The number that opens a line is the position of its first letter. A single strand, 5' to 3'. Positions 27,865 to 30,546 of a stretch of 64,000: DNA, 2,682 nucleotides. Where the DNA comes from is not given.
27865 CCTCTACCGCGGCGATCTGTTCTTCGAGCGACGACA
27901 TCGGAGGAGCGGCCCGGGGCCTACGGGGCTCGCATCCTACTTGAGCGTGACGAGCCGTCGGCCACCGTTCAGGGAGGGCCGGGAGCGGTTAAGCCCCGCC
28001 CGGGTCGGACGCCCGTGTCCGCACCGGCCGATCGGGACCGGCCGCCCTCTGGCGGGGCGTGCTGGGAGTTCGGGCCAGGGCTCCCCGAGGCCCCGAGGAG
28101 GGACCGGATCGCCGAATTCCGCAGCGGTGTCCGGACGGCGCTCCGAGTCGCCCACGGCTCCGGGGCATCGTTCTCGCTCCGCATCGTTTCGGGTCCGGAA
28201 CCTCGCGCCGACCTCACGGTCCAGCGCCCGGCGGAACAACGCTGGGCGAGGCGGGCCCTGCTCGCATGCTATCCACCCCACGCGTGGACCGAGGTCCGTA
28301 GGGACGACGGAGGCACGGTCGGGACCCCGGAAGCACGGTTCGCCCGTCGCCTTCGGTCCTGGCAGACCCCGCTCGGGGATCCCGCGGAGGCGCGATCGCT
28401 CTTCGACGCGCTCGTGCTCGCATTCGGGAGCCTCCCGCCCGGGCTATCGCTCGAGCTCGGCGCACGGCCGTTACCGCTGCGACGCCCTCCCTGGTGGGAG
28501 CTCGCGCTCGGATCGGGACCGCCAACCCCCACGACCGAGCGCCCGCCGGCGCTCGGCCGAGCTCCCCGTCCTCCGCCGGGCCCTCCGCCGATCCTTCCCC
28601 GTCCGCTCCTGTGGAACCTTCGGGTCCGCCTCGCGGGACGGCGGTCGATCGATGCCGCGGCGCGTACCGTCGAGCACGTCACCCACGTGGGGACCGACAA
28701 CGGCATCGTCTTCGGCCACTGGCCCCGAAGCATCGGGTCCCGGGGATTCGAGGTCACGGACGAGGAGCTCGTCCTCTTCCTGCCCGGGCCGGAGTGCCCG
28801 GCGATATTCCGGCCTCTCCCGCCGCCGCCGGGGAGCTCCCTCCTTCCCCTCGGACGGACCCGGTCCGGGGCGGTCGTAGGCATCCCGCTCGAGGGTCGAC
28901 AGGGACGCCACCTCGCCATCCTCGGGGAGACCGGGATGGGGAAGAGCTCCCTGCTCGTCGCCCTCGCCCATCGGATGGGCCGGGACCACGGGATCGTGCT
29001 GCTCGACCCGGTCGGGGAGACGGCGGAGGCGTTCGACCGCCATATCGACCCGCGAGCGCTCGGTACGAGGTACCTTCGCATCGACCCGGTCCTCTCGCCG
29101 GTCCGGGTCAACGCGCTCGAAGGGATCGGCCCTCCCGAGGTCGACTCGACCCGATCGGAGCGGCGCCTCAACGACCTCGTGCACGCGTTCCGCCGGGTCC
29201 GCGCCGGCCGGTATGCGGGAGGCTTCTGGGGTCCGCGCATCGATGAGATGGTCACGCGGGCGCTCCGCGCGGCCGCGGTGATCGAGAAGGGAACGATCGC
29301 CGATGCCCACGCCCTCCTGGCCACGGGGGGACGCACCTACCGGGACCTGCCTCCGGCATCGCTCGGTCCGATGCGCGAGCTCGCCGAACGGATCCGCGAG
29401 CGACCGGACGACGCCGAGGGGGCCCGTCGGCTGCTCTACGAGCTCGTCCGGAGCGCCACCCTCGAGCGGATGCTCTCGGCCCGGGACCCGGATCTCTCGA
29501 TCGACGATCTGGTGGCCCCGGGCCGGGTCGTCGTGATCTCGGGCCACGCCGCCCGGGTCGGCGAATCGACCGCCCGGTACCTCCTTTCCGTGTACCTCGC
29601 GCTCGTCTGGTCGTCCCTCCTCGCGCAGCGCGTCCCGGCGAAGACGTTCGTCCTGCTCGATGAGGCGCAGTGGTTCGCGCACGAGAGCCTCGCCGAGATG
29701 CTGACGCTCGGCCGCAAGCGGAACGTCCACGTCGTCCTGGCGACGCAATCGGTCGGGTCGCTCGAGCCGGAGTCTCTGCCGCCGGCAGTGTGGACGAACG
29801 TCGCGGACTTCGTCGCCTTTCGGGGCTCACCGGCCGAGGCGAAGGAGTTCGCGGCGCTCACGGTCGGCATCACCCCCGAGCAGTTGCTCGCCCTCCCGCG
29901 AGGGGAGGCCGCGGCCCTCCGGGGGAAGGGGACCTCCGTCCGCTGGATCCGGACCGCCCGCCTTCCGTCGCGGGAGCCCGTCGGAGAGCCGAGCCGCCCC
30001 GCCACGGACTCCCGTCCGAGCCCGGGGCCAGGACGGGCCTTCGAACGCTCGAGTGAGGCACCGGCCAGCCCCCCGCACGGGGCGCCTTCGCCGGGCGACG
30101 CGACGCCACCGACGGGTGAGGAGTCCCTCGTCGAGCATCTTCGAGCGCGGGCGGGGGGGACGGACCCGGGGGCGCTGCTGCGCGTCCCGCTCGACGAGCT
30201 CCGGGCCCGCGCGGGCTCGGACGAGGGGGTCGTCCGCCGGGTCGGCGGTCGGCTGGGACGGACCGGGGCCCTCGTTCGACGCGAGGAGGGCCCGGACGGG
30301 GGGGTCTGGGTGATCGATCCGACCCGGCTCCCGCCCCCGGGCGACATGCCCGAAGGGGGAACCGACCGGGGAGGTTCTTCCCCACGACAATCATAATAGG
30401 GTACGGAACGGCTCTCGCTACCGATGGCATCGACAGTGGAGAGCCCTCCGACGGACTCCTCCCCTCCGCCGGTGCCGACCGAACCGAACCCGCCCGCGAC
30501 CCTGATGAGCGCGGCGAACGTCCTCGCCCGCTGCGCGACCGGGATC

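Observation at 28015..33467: Candidate multi-ATPase system: HerA/FtsK-like ATPase followed by three single-domain KaiC-like proteins (one active, two with ablated P-loops) and a PAC2-family protein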

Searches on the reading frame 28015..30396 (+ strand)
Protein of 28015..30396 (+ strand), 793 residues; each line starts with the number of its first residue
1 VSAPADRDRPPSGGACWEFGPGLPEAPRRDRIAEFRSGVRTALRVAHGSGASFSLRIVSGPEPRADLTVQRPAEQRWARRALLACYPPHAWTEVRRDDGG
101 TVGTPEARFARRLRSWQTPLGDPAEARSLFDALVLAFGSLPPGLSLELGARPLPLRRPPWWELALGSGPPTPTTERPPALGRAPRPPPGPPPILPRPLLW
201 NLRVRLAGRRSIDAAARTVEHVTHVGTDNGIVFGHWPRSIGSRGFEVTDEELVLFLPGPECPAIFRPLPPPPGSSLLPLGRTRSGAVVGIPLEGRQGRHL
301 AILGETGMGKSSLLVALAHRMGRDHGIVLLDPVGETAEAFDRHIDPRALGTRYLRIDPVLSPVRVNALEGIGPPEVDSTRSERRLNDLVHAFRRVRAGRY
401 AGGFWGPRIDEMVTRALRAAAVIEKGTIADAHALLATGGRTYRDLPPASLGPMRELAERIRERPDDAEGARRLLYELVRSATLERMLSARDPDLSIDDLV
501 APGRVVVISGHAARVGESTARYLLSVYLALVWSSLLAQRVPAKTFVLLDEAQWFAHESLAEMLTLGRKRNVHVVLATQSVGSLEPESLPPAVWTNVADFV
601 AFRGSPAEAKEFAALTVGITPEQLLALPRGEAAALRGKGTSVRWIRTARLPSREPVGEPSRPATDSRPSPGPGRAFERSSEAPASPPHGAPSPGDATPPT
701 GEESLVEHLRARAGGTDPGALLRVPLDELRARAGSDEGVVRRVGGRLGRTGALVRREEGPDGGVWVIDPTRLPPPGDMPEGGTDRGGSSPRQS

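Call 3: search_protein_families(library=pfam, proteins=[window:28015-30396:+], max_evalue=0.1)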
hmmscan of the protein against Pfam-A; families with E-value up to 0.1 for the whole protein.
window:28015-30396:+ (793 aa): 8 families
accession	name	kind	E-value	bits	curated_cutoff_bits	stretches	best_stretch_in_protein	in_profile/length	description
PF01935.23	DUF87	-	7.7e-09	36.4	23.2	1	287-508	13-199/220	Helicase HerA, central domain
PF13191.12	AAA_16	-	2.6e-07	31.7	32.6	1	294-395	22-125/167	AAA ATPase domain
PF13401.12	AAA_22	-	7.2e-07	30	27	1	527-578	71-123/130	AAA domain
PF00005.33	ABC_tran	-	3.9e-05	24.7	25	1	293-331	7-45/137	ABC transporter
PF10412.15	TrwB_AAD_bind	-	5.1e-05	22.8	20.5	1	288-342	5-61/387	Type IV secretion-system coupling protein DNA-binding domain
PF12846.13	AAA_10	-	0.00021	20.9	27.5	0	298-346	22-69/362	AAA-like domain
PF12696.13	TraG-D_C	-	0.0029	17.9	22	1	546-584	4-43/126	TraM recognition site of TraD and TraG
PF25199.1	nSTAND_NTPase5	-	0.017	15.4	34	0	293-326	37-70/145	Novel STAND NTPase 5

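Call 4: search_protein_families(library=ncbifam, proteins=[window:28015-30396:+], max_evalue=0.1)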
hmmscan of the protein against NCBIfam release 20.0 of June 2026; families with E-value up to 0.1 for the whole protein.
window:28015-30396:+ (793 aa): 36 families (the best 25 are shown)
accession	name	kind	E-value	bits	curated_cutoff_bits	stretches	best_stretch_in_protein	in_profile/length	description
NF042943.1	HerA_antiphage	equivalog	2.9e-05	22.8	800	1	282-343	141-204/566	anti-phage-associated helicase HerA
NF008364.0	PRK11160.1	equivalog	0.00011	21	630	1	287-331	356-400/575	heme ABC transporter ATP-binding protein/permease CydC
TIGR02868.1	CydC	equivalog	0.00015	20.6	329.05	1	286-333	350-397/530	thiol reductant ABC exporter subunit CydC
TIGR00929.1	VirB4_CagE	subfamily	0.00038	18.8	643.1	0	522-607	617-704/792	VirB4 family type IV secretion/conjugal transfer ATPase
NF010447.0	PRK13873.1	equivalog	0.0015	16.5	1020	1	546-592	648-692/815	conjugal transfer protein TrbE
TIGR02323.1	CP_lyasePhnK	equivalog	0.002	17.7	302.85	1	296-334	26-64/239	phosphonate C-P lyase system protein PhnK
TIGR01166.1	cbiO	subfamily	0.0025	17.3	211.8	1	287-331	8-52/190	cobalt ABC transporter, ATP-binding protein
NF052485.1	sider_ATP_EitC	equivalog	0.0026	17.2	485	1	290-331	21-62/251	siderophore ABC transporter ATP-binding protein EitC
NF010068.0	PRK13548.1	equivalog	0.0026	16.9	261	1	288-331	22-65/261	heme ABC transporter ATP-binding protein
NF053655.1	CedD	equivalog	0.003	16.3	600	0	288-340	213-265/527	DNA-translocating ATPase CedD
TIGR02857.1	CydD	equivalog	0.0048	15.9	435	1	285-331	336-382/529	thiol reductant ABC exporter subunit CydD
TIGR03410.1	urea_trans_UrtE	equivalog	0.005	16.3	285.8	1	283-330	12-59/230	urea ABC transporter ATP-binding subunit UrtE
TIGR03375.1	type_I_sec_LssB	subfamily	0.01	14.1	693.1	1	292-333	488-529/696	type I secretion system permease/ATPase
NF011646.0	PRK15064.1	equivalog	0.013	14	762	1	295-328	343-376/530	ABC-F family ATPase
TIGR03608.1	L_ocin_972_ABC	subfamily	0.014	14.8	254.85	1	292-331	19-58/206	putative bacteriocin export ABC transporter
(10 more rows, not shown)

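Call 5: search_protein_families(library=padloc, proteins=[window:28015-30396:+], max_evalue=0.01)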
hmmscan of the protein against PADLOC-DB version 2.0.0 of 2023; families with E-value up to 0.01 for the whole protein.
window:28015-30396:+ (793 aa): 7 families
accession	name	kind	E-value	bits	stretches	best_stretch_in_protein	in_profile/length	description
PDLC04140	mad8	-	6.2e-23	79.8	1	278-633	5-285/314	mads_8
PDLC01055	HerA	-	8.4e-06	22.9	1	275-335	136-198/532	Type III coevolved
PDLC02185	HerA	-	1.1e-05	22.4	1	286-343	152-212/585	-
PDLC04100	HerA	-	2e-05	21.5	1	282-343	148-211/580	-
PDLC04098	HerA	-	0.00058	16.5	1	297-343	174-231/686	-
PDLC04103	HerA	-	0.00085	15.8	1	294-336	169-212/579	-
PDLC04105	HerA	-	0.0026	14.4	1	297-343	166-214/576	-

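Call 6: search_solved_structures(query=window:28015-30396:+, max_evalue=1)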
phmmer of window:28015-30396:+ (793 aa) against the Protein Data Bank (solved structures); distinct sequences matched with E-value up to 1: 31.
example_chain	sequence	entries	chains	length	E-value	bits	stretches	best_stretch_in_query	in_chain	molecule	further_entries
1gl6_A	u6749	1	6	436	1.1e-05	27.5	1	283-345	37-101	ATPASE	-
1e9r_A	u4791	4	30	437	1.1e-05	27.5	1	283-345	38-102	CONJUGAL TRANSFER PROTEIN TRWB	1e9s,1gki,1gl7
8ipt_C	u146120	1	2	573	0.0039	19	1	285-338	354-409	ABC transporter, CydDC cysteine exporter (CydDC-E) family, permease/ATP-binding protein Cy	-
7zdr_C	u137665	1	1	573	0.004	19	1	285-338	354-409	ATP-binding/permease protein CydC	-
7zd5_C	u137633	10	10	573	0.004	19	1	285-338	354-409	ATP-binding/permease protein CydC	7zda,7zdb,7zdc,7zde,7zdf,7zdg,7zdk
7zds_C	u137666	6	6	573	0.004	19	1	285-338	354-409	ATP-binding/permease protein CydC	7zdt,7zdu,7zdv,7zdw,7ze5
8ips_A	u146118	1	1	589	0.004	19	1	285-338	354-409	ABC transporter, CydDC cysteine exporter (CydDC-E) family, permease/ATP-binding protein Cy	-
9tby_C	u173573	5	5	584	0.0041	19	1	285-338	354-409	Glutathione/L-cysteine transport system ATP-binding/permease protein CydC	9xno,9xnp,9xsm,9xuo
8j4u_M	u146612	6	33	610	0.1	14.3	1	293-341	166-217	Nucleoside triphosphate hydrolase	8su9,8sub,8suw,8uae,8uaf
8bwo_A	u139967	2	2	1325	0.11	14.2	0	287-329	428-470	ATP-binding cassette sub-family C member 4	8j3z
8bjf_A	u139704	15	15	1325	0.11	14.2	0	287-329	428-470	ATP-binding cassette sub-family C member 4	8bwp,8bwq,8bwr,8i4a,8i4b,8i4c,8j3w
8zbt_A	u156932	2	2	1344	0.12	14.1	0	287-329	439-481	ATP-binding cassette sub-family C member 4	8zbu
8zbr_A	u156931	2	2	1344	0.12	14.1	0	287-329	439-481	ATP-binding cassette sub-family C member 4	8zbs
8iza_A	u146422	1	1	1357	0.12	14.1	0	287-329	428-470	ATP-binding cassette sub-family C member 4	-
8iz7_A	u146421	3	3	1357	0.12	14.1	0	287-329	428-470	ATP-binding cassette sub-family C member 4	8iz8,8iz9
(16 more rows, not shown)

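Call 19: find_homologous_proteins(query=window:28015-30396:+, max_evalue=0.001)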
Query window:28015-30396:+ (793 aa): 287 proteins with E <= 0.001 among 8000 candidates; the best 120 are listed.
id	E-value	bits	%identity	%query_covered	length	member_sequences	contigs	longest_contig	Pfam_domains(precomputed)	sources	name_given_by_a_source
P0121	0.0e+0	1247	100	72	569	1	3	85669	PF10412.16,PF01935.24,PF13401.13,PF13191.13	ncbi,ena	-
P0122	8.4e-210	718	51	96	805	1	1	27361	PF01935.24,PF13401.13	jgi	jgi:energy-coupling factor transporter ATP-binding protein EcfA2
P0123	1.5e-206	707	51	98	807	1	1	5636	PF01935.24,PF13401.13,PF13191.13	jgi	jgi:DNA helicase HerA-like ATPase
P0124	2.8e-205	703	52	96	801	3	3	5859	PF01935.24,PF13401.13,PF13191.13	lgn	-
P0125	2.6e-200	686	50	98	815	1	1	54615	PF01935.24,PF13401.13,PF13191.13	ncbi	-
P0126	2.9e-200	686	50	93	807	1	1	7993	PF01935.24,PF13401.13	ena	-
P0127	1.0e-199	684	51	97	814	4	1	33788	PF01935.24,PF13401.13,PF13191.13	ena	-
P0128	1.4e-199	684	50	95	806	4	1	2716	PF01935.24,PF13401.13,PF13191.13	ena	-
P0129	1.0e-197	678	49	96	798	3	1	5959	PF01935.24,PF13401.13,PF13191.13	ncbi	-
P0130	1.4e-196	674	49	99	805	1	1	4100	PF10412.16,PF01935.24,PF13401.13,PF13191.13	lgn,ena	-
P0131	4.9e-194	665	48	99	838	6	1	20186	PF01935.24,PF13401.13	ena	-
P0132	7.2e-194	665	50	96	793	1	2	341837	PF01935.24,PF13401.13,PF13191.13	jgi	jgi:energy-coupling factor transporter ATP-binding protein EcfA2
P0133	3.6e-192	659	49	98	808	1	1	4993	PF01935.24,PF13401.13,PF13191.13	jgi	-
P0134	1.6e-189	650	48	98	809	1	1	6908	PF10412.16,PF01935.24,PF13401.13,PF13191.13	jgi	-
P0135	7.1e-187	642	49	95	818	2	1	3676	PF10412.16,PF01935.24,PF13401.13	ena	-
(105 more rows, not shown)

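Call 38: predict_structure(alignment_id=A2)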
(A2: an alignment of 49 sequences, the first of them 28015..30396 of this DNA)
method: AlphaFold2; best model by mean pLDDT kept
length: 793 residues; sequences in the alignment: 49
mean_pLDDT: 84.7   pTM: 0.74
mean pLDDT of the five models: 84.7, 81.6, 79.6, 78.5, 78.1
residues with pLDDT >= 90: 506; 70-90: 139; 50-70: 81; < 50: 67
segments of 3 or more residues with pLDDT < 50: 1-9, 100-102, 657-697, 780-793
pLDDT, mean of each block of 10 residues (from residue 1): 42 82 70 92 96 95 93 96 92 76 73 90 84 94 94 75 59 57 66 75 92 95 87 76 83 93 78 86 90 91 95 96 96 96 90 97 97 80 94 75 75 97 96 97 93 97 95 95 98 96 97 96 95 93 96 89 93 96 90 95 94 86 94 90 92 62 42 36 36 45 92 91 96 88 94 94 95 72 37 33
secondary structure, 60 per line:
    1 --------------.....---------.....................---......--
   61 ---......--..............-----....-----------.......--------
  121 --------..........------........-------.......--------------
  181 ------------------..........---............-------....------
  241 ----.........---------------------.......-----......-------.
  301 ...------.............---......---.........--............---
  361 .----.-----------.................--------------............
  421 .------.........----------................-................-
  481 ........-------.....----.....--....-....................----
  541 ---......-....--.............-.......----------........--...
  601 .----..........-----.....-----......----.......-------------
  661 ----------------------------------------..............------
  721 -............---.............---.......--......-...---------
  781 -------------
elements in order (helices of 4 or more, strands of 3 or more residues): E15-19 H29-49 E53-58 E64-69 H72-85 E91-94 E106-112 H129-138 E145-152 H160-166 E199-208 H212-223 E231-234 E245-248 H249-253 E275-281 E287-292 E300-303 H310-322 E326-331 H335-343 H346-352 E353-357 H378-394 H409-421 H428-436 H447-462 H464-479 H481-487 H496-500 E505-509 H512-515 H517-536 E544-549 H551-554 H557-569 E571-577 H588-595 E598-601 H606-615 H621-625 E631-636 E641-647 H701-714 E722-725 H726-733 H737-749 E753-759 E762-767

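Call 40: fold_search(model_id=the predicted structure, library=pdb)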
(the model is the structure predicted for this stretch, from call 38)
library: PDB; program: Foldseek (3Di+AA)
matches with E <= 10: 724; with E <= 0.001: 124
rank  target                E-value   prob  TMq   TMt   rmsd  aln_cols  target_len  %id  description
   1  8rtd_T                2.5e-13  1.00  0.48  0.47   9.3       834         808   12  Stalk-Arches-IMC structure from the fully-assembled R388 type IV secretion system determined by cryo-EM. (released 2024-06-19)
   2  8rtd_O                2.7e-13  1.00  0.48  0.48   9.2       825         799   12  Stalk-Arches-IMC structure from the fully-assembled R388 type IV secretion system determined by cryo-EM. (released 2024-06-19)
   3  8rtd_g                6.8e-13  1.00  0.47  0.49   8.7       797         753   12  Stalk-Arches-IMC structure from the fully-assembled R388 type IV secretion system determined by cryo-EM. (released 2024-06-19)
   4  8rtd_P                1.2e-12  1.00  0.47  0.49   7.7       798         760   13  Stalk-Arches-IMC structure from the fully-assembled R388 type IV secretion system determined by cryo-EM. (released 2024-06-19)
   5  7es4                  2.9e-12  1.00  0.34  0.66   6.2       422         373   15  the crystral structure of DndH-C-domain (released 2022-05-11)
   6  7o43_B                6.7e-12  1.00  0.48  0.48   7.9       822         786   12  TrwK/VirB4unbound dimer complex from R388 type IV secretion system determined by cryo-EM. (released 2022-06-22)
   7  8rtd_V                4.2e-11  1.00  0.44  0.48   8.0       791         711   12  Stalk-Arches-IMC structure from the fully-assembled R388 type IV secretion system determined by cryo-EM. (released 2024-06-19)
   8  1e9s_K                5.4e-11  1.00  0.35  0.61   5.3       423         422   18  Bacterial conjugative coupling protein TrwBdeltaN70. Unbound monoclinic form. (released 2001-02-06)
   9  4d2i_A                5.6e-11  1.00  0.31  0.50  14.1       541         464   16  Crystal structure of the HerA hexameric DNA translocase from Sulfolobus solfataricus bound to AMP-PNP (released 2014-12-03)
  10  1e9s_A                6.9e-11  1.00  0.33  0.58   4.9       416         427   18  Bacterial conjugative coupling protein TrwBdeltaN70. Unbound monoclinic form. (released 2001-02-06)
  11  1e9s_H                7.2e-11  1.00  0.34  0.60   5.0       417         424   19  Bacterial conjugative coupling protein TrwBdeltaN70. Unbound monoclinic form. (released 2001-02-06)
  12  1e9r_D                8.0e-11  1.00  0.35  0.63   5.0       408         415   18  Bacterial conjugative coupling protein TrwBdeltaN70. Trigonal form in complex with sulphate. (released 2001-02-06)
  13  7o42_A                9.7e-11  1.00  0.44  0.38   8.8       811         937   12  TrwK/VirB4unbound trimer of dimers complex (with Hcp1) from the R388 type IV secretion system determined by cryo-EM. (released 2022-06-22)
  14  1e9s_D                1.2e-10  1.00  0.34  0.61   4.9       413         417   18  Bacterial conjugative coupling protein TrwBdeltaN70. Unbound monoclinic form. (released 2001-02-06)
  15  1e9r_G                1.3e-10  1.00  0.34  0.61   4.8       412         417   18  Bacterial conjugative coupling protein TrwBdeltaN70. Trigonal form in complex with sulphate. (released 2001-02-06)
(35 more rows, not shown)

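Call 81: find_encoding_contigs(protein=P0121, flank=1000, max_places=2)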
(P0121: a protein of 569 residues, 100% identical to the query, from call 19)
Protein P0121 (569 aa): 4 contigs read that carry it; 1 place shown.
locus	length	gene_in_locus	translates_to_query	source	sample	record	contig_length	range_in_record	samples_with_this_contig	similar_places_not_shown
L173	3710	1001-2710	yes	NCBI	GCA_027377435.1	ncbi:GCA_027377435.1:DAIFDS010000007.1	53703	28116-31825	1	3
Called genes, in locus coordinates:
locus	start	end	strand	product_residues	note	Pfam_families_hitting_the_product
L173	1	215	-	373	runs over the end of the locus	PF01926:MMR_HSR1, PF02421:FeoB_N, PF16897:MMR_HSR1_Xtn, PF02824:TGS (weak)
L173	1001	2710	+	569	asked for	PF01935:DUF87, PF10412:TrwB_AAD_bind (faint), PF13191:AAA_16 (faint), PF13401:AAA_22 (faint)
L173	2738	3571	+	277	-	PF13481:AAA_25, PF03796:DnaB_C (weak), PF06745:ATPase, PF13191:AAA_16 (weak), PF23442:DUF7125 (weak)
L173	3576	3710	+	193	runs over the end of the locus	PF06745:ATPase (weak)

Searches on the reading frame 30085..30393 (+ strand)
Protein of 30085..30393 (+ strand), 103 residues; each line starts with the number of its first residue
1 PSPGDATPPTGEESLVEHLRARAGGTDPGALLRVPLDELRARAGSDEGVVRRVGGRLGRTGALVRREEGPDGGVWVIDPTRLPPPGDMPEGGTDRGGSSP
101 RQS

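Call 70: search_protein_families(library=pfam, proteins=[window:30085-30393:+], max_evalue=10)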
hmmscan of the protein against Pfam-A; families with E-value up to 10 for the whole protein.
window:30085-30393:+ (103 aa): 0 families
